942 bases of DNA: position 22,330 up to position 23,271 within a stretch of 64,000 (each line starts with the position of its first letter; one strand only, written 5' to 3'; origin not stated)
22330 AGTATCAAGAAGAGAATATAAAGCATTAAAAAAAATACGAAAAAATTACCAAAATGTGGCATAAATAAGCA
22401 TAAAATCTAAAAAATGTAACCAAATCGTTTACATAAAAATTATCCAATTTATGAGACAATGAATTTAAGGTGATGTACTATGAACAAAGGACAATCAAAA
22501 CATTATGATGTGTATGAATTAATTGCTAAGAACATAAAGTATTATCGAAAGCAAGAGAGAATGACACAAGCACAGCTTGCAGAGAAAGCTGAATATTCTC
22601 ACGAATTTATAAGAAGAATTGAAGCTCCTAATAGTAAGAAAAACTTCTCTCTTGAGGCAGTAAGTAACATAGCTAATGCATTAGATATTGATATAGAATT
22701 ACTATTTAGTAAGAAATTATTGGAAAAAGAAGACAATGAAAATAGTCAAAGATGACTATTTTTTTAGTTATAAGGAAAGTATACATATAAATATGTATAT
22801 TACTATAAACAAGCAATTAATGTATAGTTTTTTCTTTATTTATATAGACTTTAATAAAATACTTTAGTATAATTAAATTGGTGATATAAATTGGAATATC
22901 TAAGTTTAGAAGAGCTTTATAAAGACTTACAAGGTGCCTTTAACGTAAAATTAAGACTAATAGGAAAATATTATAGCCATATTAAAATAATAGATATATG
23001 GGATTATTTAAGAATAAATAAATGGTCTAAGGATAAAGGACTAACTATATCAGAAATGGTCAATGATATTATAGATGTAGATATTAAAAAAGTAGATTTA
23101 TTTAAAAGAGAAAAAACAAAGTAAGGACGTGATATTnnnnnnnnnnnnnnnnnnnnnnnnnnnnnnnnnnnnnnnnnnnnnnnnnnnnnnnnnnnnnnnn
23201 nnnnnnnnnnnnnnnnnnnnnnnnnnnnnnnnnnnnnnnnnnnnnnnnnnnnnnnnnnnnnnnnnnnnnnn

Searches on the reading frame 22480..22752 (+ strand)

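Call 3: search_protein_families(library=pfam, proteins=[window:22480-22752:+], max_evalue=1)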
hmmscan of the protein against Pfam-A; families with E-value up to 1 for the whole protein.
window:22480-22752:+ (91 aa): 8 families
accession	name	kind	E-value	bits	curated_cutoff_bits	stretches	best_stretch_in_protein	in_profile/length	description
PF01381.28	HTH_3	-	6.4e-09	36.2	23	1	19-75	1-55/55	Helix-turn-helix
PF13560.12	HTH_31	-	7.6e-06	26.6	27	1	22-74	9-60/64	Helix-turn-helix domain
PF12844.13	HTH_19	-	2.5e-05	24.5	30.2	1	17-79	2-62/64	Helix-turn-helix domain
PF13443.12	HTH_26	-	3.4e-05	24.4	22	1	18-73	1-55/63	Cro/C1-type HTH DNA-binding domain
PF10884.14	DUF2683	-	0.051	14.3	27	0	53-77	9-32/66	Protein of unknown function (DUF2683)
PF04545.22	Sigma70_r4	-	0.072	13.1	24.1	1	22-48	15-41/50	Sigma-70, region 4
PF13744.12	HTH_37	-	0.1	12.9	27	1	16-74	20-77/80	Helix-turn-helix domain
PF18600.6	Ezh2_MCSS_fung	-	0.13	12.4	27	1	48-68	29-49/53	Fungal MCSS domain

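Call 4: search_protein_families(library=ncbifam, proteins=[window:22480-22752:+], max_evalue=1)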
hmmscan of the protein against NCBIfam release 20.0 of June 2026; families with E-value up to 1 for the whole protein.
window:22480-22752:+ (91 aa): 13 families
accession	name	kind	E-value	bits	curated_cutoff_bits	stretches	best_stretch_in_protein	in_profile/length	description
TIGR03070.1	couple_hipB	subfamily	6.6e-10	38.8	71.65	1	15-71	3-57/58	type II toxin-antitoxin system Y4mF family antitoxin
NF041951.1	phage_RstR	subfamily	7.1e-08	32.7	80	1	15-86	3-72/108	RstR family transcriptional repressor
NF047948.1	male_kill_WMK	equivalog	4.2e-07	29.7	300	1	12-85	4-74/300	WO male-killing family protein Wmk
NF010465.0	PRK13890.1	equivalog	7e-07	29.4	96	1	18-85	9-74/121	conjugal transfer protein TrbA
NF046032.1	TransRegSlrRBacil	equivalog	1.2e-06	28.6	250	1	15-82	2-68/149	HTH-type transcriptional regulator SlrR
NF006015.0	PRK08154.1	subfamily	1.9e-06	27.3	204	1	6-80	22-94/314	anaerobic benzoate catabolism transcriptional regulator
TIGR00270.2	TIGR00270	equivalog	0.00036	20.4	110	1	8-72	69-131/159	multiprotein bridging factor aMBF1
NF053536.1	DarG_fam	subfamily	0.0011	19.1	70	1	17-75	69-127/131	DarG family dialkylresorcinol biosynthesis protein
NF053545.1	flexirubin_DarG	equivalog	0.0027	17.8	170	1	11-75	64-128/129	flexirubin biosynthesis protein DarG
NF007271.0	PRK09726.1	equivalog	0.0032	17.4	79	1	15-80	13-76/88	type II toxin-antitoxin system antitoxin HipB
NF007257.0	PRK09706.1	subfamily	0.019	14.8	101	1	14-53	5-44/135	transcriptional repressor DicA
NF041575.1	antitoxPezA_Strep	equivalog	0.032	14.2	290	1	14-81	1-67/158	type II toxin-antitoxin system antitoxin PezA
NF007408.0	PRK09943.1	equivalog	0.056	13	211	1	16-79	9-70/185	HTH-type transcriptional regulator PuuR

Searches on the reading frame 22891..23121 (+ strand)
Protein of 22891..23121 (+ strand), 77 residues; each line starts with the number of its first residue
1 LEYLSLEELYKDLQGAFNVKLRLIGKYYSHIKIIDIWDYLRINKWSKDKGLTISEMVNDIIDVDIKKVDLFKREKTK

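Call 3: search_protein_families(library=pfam, proteins=[window:22891-23121:+], max_evalue=1)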
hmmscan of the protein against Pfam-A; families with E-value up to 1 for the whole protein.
window:22891-23121:+ (77 aa): 2 families
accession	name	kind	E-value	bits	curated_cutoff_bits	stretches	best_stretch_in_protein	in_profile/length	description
PF13797.11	Post_transc_reg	-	2e-06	27.8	25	1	9-66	4-62/83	Post-transcriptional regulator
PF19615.4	DUF6120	-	0.0044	17.5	27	1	5-48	38-77/92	Family of unknown function (DUF6120)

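Call 4: search_protein_families(library=ncbifam, proteins=[window:22891-23121:+], max_evalue=1)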
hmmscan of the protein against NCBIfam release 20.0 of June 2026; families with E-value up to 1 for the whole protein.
window:22891-23121:+ (77 aa): 0 families
